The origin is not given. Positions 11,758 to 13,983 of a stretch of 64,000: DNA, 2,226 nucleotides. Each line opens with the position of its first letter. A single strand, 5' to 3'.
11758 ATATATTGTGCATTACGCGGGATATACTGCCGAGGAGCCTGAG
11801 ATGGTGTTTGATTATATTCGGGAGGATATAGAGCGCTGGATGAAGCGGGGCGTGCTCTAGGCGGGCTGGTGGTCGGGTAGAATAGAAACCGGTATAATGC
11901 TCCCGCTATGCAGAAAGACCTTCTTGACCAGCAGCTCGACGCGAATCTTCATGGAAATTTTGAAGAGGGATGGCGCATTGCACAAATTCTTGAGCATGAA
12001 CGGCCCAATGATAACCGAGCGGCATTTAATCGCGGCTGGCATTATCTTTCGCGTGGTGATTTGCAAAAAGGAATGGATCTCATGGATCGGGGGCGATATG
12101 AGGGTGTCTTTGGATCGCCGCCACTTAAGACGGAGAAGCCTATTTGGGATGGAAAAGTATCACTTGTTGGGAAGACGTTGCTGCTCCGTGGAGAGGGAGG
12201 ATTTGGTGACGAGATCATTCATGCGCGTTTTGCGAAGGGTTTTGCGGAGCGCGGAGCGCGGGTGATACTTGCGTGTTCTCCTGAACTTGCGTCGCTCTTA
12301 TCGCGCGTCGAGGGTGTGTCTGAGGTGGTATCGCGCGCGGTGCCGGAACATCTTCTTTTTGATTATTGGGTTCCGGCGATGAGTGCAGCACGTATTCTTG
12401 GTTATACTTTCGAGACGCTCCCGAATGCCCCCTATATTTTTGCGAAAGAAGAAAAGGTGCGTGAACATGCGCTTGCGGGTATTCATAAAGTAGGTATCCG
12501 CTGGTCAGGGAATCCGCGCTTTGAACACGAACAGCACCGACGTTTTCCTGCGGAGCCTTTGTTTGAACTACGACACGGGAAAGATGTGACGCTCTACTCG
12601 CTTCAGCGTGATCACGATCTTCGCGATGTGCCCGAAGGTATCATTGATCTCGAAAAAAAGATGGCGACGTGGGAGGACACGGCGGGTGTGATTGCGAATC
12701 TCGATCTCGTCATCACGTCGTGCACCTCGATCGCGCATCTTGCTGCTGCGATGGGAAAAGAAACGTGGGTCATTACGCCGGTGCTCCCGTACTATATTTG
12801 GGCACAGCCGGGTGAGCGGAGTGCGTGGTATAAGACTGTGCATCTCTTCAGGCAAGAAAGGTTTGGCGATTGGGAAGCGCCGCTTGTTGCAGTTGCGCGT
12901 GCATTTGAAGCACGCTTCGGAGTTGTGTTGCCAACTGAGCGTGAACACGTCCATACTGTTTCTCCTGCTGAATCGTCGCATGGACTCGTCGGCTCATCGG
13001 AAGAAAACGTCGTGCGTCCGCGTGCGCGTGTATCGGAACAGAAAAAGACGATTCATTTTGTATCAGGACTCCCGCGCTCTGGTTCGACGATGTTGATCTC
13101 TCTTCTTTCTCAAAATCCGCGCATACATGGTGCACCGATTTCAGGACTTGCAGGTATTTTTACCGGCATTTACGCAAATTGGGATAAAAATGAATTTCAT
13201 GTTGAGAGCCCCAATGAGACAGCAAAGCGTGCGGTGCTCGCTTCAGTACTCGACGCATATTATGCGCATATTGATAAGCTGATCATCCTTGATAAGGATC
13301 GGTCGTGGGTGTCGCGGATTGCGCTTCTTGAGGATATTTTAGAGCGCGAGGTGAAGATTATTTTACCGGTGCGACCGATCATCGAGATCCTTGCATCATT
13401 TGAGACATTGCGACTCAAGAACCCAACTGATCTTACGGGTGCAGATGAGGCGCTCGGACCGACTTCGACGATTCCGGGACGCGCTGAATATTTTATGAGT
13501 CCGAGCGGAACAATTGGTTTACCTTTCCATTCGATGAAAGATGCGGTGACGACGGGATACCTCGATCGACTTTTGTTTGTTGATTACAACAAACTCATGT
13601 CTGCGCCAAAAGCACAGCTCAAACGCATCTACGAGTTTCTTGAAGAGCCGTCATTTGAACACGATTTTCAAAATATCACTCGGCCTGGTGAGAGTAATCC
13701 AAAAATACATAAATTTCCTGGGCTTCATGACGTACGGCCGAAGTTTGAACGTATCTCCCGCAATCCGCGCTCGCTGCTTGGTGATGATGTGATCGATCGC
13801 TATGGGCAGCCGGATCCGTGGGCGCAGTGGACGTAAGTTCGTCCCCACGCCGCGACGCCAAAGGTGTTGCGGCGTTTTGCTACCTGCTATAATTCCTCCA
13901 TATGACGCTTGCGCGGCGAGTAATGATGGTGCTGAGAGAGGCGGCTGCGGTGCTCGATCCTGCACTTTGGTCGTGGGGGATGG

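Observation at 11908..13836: Unusual fusion of a GT9 heptosyltransferase-family domain with a sulfotransferase domain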

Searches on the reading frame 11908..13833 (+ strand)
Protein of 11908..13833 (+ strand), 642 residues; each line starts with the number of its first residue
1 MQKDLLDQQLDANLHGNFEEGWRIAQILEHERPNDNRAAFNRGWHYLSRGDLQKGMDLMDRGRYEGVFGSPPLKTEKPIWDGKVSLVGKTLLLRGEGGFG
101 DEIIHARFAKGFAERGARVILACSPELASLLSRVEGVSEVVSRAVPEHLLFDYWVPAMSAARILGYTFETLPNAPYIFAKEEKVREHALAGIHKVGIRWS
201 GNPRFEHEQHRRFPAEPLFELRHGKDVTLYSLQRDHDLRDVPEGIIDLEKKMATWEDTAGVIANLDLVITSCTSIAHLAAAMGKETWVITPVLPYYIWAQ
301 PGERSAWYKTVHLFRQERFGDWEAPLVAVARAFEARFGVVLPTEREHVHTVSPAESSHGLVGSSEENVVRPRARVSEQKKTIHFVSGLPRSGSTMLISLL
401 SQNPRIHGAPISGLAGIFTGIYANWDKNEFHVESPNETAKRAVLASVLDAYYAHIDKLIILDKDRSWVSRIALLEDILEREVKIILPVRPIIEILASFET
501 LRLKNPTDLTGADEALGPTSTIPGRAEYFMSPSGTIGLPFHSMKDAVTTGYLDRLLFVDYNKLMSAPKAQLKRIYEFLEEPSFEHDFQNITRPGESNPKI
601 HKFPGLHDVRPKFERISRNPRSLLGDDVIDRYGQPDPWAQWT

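Call 3: search_protein_families(library=pfam, proteins=[window:11908-13833:+], max_evalue=0.1)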
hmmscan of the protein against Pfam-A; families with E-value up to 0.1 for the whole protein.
window:11908-13833:+ (642 aa): 4 families
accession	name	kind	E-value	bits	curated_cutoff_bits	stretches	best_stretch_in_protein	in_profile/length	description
PF13469.12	Sulfotransfer_3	-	1.1e-10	42.6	27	2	384-434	3-54/216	Sulfotransferase family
PF00685.33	Sulfotransfer_1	-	2.5e-09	37.3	22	1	384-590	5-191/255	Sulfotransferase domain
PF13432.12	TPR_16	-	0.036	15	32.7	0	18-61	13-56/65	Tetratricopeptide repeat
PF01075.23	Glyco_transf_9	-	0.046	13.5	22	0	258-285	177-204/247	Glycosyltransferase family 9 (heptosyltransferase)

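Call 4: search_protein_families(library=ncbifam, proteins=[window:11908-13833:+], max_evalue=0.1)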
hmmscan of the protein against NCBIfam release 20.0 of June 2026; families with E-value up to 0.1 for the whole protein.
window:11908-13833:+ (642 aa): 2 families
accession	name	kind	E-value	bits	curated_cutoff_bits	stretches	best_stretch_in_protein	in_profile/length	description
NF052394.1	NodProtNoeE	equivalog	0.00038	19.3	500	1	377-410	5-38/387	nodulation protein NoeE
TIGR02193.1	heptsyl_trn_I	equivalog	0.052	12.8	185.3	1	256-287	247-278/320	lipopolysaccharide heptosyltransferase I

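Call 6: search_solved_structures(query=window:11908-13833:+, max_evalue=1, show_alignments=2)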
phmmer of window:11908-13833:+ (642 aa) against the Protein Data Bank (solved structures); distinct sequences matched with E-value up to 1: 1.
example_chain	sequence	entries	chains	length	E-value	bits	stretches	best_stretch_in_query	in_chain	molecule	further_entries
8w5z_A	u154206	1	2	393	0.94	11.1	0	381-433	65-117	Protein-tyrosine sulfotransferase (Fragment)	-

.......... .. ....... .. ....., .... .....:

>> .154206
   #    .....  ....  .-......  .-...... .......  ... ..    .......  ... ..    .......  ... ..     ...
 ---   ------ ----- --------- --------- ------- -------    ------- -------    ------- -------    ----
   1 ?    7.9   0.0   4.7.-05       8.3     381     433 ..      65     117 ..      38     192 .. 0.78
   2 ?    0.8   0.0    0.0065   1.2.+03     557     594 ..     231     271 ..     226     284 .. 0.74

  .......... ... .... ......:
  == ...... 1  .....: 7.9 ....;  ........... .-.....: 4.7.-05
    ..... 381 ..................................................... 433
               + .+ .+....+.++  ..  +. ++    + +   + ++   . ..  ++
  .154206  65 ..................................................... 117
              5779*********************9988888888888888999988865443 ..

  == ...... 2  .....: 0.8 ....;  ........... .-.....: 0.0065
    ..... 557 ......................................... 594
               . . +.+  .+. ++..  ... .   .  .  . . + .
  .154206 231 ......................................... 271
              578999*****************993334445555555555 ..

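Call 7: find_homologous_proteins(query=window:11908-13833:+, max_evalue=0.001)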
Query window:11908-13833:+ (642 aa): 1219 proteins with E <= 0.001 among 8000 candidates; the best 120 are listed.
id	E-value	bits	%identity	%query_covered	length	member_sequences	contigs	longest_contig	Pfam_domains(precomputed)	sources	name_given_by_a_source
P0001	0.0e+0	1487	100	100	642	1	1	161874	PF13469.13,PF00685.34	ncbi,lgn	-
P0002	0.0e+0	1316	88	100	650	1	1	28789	PF13469.13,PF00685.34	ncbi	-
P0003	0.0e+0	1253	84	100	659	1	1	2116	PF13469.13,PF00685.34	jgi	jgi:hypothetical protein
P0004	2.8e-261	887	84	71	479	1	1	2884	PF13469.13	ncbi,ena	-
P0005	3.5e-247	840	58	100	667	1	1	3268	PF13469.13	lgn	-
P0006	4.2e-247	840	58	100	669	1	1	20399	PF13469.13,PF00685.34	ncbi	-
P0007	2.8e-243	827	59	100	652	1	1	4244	PF13469.13,PF00685.34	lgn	-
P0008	4.9e-243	827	58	100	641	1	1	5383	PF13469.13,PF00685.34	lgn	-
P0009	1.9e-241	821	57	100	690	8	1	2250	PF13469.13,PF00685.34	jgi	-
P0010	1.5e-240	818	58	100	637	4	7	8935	PF13469.13,PF00685.34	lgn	-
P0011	9.2e-240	816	58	100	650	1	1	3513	PF13469.13,PF00685.34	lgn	-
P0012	4.2e-238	810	57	99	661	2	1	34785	PF13469.13,PF00685.34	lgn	-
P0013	2.1e-237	808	53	100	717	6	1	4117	PF13469.13,PF00685.34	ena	-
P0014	3.9e-237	807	55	100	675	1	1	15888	PF13469.13,PF00685.34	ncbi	-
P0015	1.8e-236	805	56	100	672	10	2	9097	PF13469.13,PF00685.34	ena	-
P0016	2.1e-235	801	56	100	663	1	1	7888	PF13469.13,PF00685.34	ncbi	-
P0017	6.0e-234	797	57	100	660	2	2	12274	PF13469.13,PF00685.34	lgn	-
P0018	4.1e-233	794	55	98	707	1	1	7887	PF13469.13,PF00685.34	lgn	-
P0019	6.8e-232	790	56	100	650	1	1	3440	PF13469.13,PF00685.34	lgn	-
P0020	1.1e-231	789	55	100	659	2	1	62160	PF13469.13,PF00685.34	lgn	-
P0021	1.2e-231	789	56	100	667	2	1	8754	PF13469.13,PF00685.34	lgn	-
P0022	2.7e-231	788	58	51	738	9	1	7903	PF13469.13,PF00685.34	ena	-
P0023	6.8e-230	783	54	100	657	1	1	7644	PF13469.13,PF00685.34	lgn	-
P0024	1.4e-229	782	54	100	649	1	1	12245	PF13469.13,PF00685.34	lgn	-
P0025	3.0e-229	781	55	99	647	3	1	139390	PF13469.13,PF00685.34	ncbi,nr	ncbi:sulfotransferase [Candidatus Parcubacteria bacterium]|nr:sulfotransferase [Candidatus Parcubact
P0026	1.1e-228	779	54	100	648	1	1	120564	PF13469.13,PF00685.34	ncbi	-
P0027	2.7e-228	778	54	100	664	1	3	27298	PF13469.13,PF00685.34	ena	-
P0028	3.2e-228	778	54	99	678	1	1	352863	PF13469.13,PF00685.34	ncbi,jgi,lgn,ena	jgi:hypothetical protein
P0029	3.7e-228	777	54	98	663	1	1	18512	PF13469.13,PF00685.34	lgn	-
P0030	1.7e-227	775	54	99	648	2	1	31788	PF13469.13,PF00685.34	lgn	-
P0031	5.7e-227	773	57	53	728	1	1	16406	PF13469.13,PF00685.34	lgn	-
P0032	2.2e-226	772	53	100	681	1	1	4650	PF13469.13,PF00685.34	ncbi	-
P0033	4.3e-224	764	51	100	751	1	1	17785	PF13469.13,PF00685.34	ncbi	-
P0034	8.0e-224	763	54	99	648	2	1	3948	PF13469.13,PF00685.34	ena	-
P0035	1.9e-223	762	53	99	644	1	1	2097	PF13469.13,PF00685.34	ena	-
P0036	7.2e-222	757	53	98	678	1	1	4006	PF13469.13,PF00685.34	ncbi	-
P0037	7.0e-221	753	53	100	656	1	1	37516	PF13469.13,PF00685.34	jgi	jgi:hypothetical protein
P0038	3.9e-218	744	53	100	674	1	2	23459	PF13469.13,PF00685.34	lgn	-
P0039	5.3e-215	734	52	99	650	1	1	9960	PF13469.13,PF00685.34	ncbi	-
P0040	6.4e-212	724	53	99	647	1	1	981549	PF13469.13,PF00685.34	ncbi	ncbi:MAG: sulfotransferase domain-containing protein [Patescibacteria group bacterium]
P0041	7.3e-209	714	52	100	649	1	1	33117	PF13469.13,PF00685.34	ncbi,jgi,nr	ncbi:MAG: hypothetical protein K0S38_236 [Candidatus Paceibacter sp.]|jgi:hypothetical protein|nr:hy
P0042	1.3e-206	706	51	100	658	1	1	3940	PF13469.13,PF00685.34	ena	-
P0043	6.3e-191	654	50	98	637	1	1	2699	PF13469.13,PF00685.34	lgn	-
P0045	7.2e-152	525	44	90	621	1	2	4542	PF13469.13,PF00685.34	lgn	-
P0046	2.0e-150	521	55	64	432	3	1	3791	PF13469.13,PF00685.34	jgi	jgi:sulfotransferase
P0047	6.9e-147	509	43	91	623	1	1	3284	PF13469.13,PF00685.34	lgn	-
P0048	1.5e-144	501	43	92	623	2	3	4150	PF13469.13,PF00685.34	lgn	-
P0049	1.2e-142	495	40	99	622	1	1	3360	PF13469.13,PF00685.34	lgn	-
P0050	1.9e-142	494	43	92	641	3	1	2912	PF13469.13,PF00685.34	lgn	-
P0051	6.9e-137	476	49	50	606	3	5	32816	PF13469.13,PF00685.34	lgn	-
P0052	1.6e-136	475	52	51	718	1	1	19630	PF13469.13,PF00685.34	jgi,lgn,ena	-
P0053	1.4e-134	468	51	51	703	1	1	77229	PF13469.13,PF00685.34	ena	-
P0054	3.4e-131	457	37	99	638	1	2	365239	PF13469.13,PF00685.34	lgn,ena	-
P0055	3.2e-130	454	48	50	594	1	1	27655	PF13469.13,PF00685.34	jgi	jgi:sulfotransferase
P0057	9.7e-129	449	51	63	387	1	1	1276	PF13469.13,PF00685.34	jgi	jgi:sulfotransferase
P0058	1.3e-127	445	38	91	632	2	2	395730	PF13469.13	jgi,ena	-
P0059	1.1e-126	442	41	89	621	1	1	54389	PF13469.13,PF00685.34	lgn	-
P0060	2.1e-126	441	47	50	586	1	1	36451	PF13469.13,PF00685.34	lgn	-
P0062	3.0e-126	441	48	50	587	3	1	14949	PF13469.13,PF00685.34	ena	-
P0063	1.5e-125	438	47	51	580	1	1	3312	PF13469.13,PF00685.34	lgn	-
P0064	2.3e-125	438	42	83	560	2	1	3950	PF00685.34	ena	-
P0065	3.0e-125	437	41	90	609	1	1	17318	PF13469.13,PF00685.34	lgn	-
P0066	4.1e-125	437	46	52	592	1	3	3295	PF13469.13,PF00685.34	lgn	-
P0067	3.0e-124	434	47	52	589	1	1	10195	PF13469.13,PF00685.34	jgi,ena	-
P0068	7.6e-124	433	47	52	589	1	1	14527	PF13469.13,PF00685.34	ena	-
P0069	8.4e-124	433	46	52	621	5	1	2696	PF13469.13,PF00685.34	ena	-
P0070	3.1e-123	431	47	52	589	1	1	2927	PF13469.13,PF00685.34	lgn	-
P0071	4.0e-123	430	46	52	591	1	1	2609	PF13469.13,PF00685.34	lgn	-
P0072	5.0e-123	430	46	52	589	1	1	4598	PF13469.13,PF00685.34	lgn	-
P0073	5.5e-123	430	46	52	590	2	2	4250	PF13469.13,PF00685.34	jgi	jgi:hypothetical protein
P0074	2.3e-122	428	51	52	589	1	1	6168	PF13469.13,PF00685.34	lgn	-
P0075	6.8e-122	426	47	51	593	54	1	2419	PF13469.13,PF00685.34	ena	-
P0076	1.0e-121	426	47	52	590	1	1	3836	PF13469.13,PF00685.34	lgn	-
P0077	2.3e-121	425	48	51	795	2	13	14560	PF13847.13,PF13489.13,PF13469.13,PF13649.13,PF00685.34,PF08241.19,PF08242.19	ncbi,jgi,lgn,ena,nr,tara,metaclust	ncbi:hypothetical protein CMO93_06090 [Candidatus Woesearchaeota archaeon]|nr:hypothetical protein [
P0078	2.4e-121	424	47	51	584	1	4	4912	PF13469.13,PF00685.34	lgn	-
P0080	4.7e-121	423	48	52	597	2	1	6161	PF13469.13,PF00685.34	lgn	-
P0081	5.6e-121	423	46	50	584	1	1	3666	PF13469.13,PF00685.34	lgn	-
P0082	7.1e-121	423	49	50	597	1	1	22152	PF13469.13,PF00685.34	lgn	-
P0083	9.0e-121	423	49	53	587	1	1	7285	PF13469.13,PF00685.34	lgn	-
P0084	2.4e-120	421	47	52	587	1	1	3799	PF13469.13,PF00685.34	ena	-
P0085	2.6e-120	421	48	50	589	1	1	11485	PF13469.13,PF00685.34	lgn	-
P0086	3.1e-120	421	47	50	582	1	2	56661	PF13469.13,PF00685.34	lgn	-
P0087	3.2e-120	421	49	50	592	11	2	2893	PF13469.13,PF00685.34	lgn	-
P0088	4.5e-120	420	47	52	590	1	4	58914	PF13469.13,PF00685.34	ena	-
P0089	6.4e-120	420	45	50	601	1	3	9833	PF13469.13,PF00685.34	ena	-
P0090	6.8e-120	420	48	49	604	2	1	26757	PF13469.13,PF00685.34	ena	-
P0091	6.8e-120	420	45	50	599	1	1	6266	PF13469.13,PF00685.34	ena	-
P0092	7.8e-120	419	47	52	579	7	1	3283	PF13469.13,PF00685.34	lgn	-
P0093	1.5e-119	419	48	52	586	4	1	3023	PF13469.13,PF00685.34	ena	-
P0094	1.8e-119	418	49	51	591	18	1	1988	PF13469.13,PF00685.34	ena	-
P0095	2.1e-119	418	48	52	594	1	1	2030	PF14559.13,PF13469.13,PF00685.34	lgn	-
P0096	2.3e-119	418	45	50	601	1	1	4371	PF13469.13,PF00685.34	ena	-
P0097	2.6e-119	418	46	52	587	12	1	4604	PF13469.13,PF00685.34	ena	-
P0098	3.5e-119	417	46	52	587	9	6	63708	PF13469.13,PF00685.34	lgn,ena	-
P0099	3.8e-119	417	45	50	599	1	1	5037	PF13469.13,PF00685.34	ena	-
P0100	4.2e-119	417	46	52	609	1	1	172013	PF13469.13,PF00685.34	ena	-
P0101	4.4e-119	417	45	52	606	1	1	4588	PF13469.13,PF00685.34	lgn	-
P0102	7.2e-119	416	50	50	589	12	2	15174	PF13469.13,PF00685.34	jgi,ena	-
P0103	8.2e-119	416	45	50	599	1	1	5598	PF13469.13,PF00685.34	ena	-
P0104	8.4e-119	416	48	50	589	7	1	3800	PF13469.13,PF00685.34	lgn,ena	-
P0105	1.6e-118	415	47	50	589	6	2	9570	PF13469.13,PF00685.34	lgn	-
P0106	2.2e-118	415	50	50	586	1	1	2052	PF13469.13,PF00685.34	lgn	-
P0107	2.3e-118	415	48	52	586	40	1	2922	PF13469.13,PF00685.34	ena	-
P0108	2.4e-118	415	47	49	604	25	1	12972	PF13469.13,PF00685.34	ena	-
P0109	7.1e-118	413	48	51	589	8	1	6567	PF13469.13,PF00685.34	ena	-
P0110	9.8e-118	413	49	50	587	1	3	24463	PF13469.13,PF00685.34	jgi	-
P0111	1.1e-117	412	47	51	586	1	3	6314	PF13469.13,PF00685.34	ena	-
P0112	1.4e-117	412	47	50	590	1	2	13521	PF13469.13,PF00685.34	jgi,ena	jgi:hypothetical protein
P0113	2.4e-117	411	48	49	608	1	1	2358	PF13469.13,PF00685.34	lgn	-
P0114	3.0e-117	411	49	50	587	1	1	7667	PF13469.13,PF00685.34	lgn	-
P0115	3.4e-117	411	45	51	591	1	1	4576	PF13469.13,PF00685.34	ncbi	ncbi:MAG: sulfotransferase [Legionellales bacterium]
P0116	3.6e-117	411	49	50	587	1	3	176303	PF13469.13,PF00685.34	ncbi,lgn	-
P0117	3.8e-117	411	44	51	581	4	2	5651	PF13469.13,PF00685.34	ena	-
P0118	3.9e-117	411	49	50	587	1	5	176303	PF13469.13,PF00685.34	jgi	jgi:hypothetical protein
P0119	3.9e-117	411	49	50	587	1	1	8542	PF13469.13,PF00685.34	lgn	-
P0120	4.4e-117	410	45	49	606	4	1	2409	PF13469.13,PF00685.34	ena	-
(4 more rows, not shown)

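Call 12: find_encoding_contigs(protein=P0001, flank=10000, max_places=3)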
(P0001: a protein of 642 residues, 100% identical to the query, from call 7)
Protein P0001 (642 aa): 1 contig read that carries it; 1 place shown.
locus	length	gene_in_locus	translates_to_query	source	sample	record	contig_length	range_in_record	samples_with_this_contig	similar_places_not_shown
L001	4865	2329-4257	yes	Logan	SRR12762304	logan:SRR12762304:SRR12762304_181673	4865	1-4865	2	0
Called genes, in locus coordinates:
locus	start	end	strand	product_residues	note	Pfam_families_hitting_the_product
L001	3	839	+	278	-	?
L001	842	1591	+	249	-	-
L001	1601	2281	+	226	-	PF01501:Glyco_transf_8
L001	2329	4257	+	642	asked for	PF00685:Sulfotransfer_1, PF13469:Sulfotransfer_3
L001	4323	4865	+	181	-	?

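Call 13: find_encoding_contigs(protein=P0040, flank=8000, max_places=1)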
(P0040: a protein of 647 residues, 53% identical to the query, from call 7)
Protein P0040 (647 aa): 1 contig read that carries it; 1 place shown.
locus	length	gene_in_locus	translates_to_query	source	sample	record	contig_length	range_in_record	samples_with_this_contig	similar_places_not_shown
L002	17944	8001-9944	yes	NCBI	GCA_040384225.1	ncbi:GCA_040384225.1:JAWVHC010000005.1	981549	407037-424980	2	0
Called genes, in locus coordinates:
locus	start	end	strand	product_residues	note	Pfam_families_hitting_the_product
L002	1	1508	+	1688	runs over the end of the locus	-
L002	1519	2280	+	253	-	PF00902:TatC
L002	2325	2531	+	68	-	PF02416:TatA_B_E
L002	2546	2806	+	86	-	-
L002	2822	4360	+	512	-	PF00515:TPR_1 (faint), PF07719:TPR_2 (faint), PF13174:TPR_6 (faint), PF13181:TPR_8 (faint), PF13414:TPR_11 (weak), PF13424:TPR_12 (faint), PF14559:TPR_19 (weak), PF13844:Glyco_transf_41, +3 more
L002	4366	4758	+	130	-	-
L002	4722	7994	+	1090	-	-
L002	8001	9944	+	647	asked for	PF00685:Sulfotransfer_1, PF13469:Sulfotransfer_3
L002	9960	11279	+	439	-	PF13578:Methyltransf_24, PF00535:Glycos_transf_2 (weak)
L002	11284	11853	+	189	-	-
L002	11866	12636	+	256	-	PF00535:Glycos_transf_2 (weak)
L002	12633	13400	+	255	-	PF00535:Glycos_transf_2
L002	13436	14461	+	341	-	-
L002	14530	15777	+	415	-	PF00587:tRNA-synt_2b, PF03129:HGTP_anticodon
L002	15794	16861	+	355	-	PF06723:MreB_Mbl, PF00022:Actin (faint), PF00012:HSP70, PF23717:DUF7159 (faint), PF14450:FtsA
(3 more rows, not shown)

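Call 14: find_encoding_contigs(protein=P0028, flank=8000, max_places=1)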
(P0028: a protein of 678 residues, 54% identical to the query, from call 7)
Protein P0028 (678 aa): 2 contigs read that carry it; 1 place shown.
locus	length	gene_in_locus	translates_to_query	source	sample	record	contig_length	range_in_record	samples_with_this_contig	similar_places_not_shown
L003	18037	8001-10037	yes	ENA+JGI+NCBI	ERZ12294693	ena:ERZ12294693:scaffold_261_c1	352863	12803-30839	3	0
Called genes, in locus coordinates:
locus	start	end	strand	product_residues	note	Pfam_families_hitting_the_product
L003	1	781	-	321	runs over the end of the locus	PF00106:adh_short (weak), PF01073:3Beta_HSD (weak), PF01370:Epimerase, PF02719:Polysacc_synt_2, PF04321:RmlD_sub_bind, PF05368:NmrA (weak), PF16363:GDP_Man_Dehyd, PF13460:NAD_binding_10 (weak), +1 more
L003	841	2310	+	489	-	PF26209:Phage_phiTE_241_C (weak), PF25390:WD40_RLD, PF00415:RCC1, PF13540:RCC1_2, PF00415:RCC1, PF13540:RCC1_2 (weak), PF25390:WD40_RLD, PF00415:RCC1, +1 more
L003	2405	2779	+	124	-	PF26209:Phage_phiTE_241_C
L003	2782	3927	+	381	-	-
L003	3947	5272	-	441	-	PF00135:COesterase, PF02129:Peptidase_S15 (faint), PF20434:BD-FAE, PF07859:Abhydrolase_3, PF00326:Peptidase_S9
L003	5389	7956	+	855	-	PF26209:Phage_phiTE_241_C, PF25390:WD40_RLD, PF25390:WD40_RLD, PF25390:WD40_RLD, PF13540:RCC1_2, PF25390:WD40_RLD, PF00415:RCC1, PF13540:RCC1_2, +9 more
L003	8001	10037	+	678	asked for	PF00685:Sulfotransfer_1 (weak), PF13469:Sulfotransfer_3 (weak)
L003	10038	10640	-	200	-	PF05175:MTS (faint), PF13489:Methyltransf_23, PF01209:Ubie_methyltran, PF13847:Methyltransf_31, PF08241:Methyltransf_11, PF08242:Methyltransf_12, PF13649:Methyltransf_25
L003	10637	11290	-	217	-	PF05050:Methyltransf_21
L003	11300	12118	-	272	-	-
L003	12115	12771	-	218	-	PF13489:Methyltransf_23, PF08003:Methyltransf_9 (faint), PF13847:Methyltransf_31 (faint), PF08241:Methyltransf_11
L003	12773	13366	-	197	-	-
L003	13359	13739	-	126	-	PF19662:DUF6165, PF14063:DUF4254 (faint)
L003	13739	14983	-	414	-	-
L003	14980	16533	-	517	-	PF00535:Glycos_transf_2 (weak)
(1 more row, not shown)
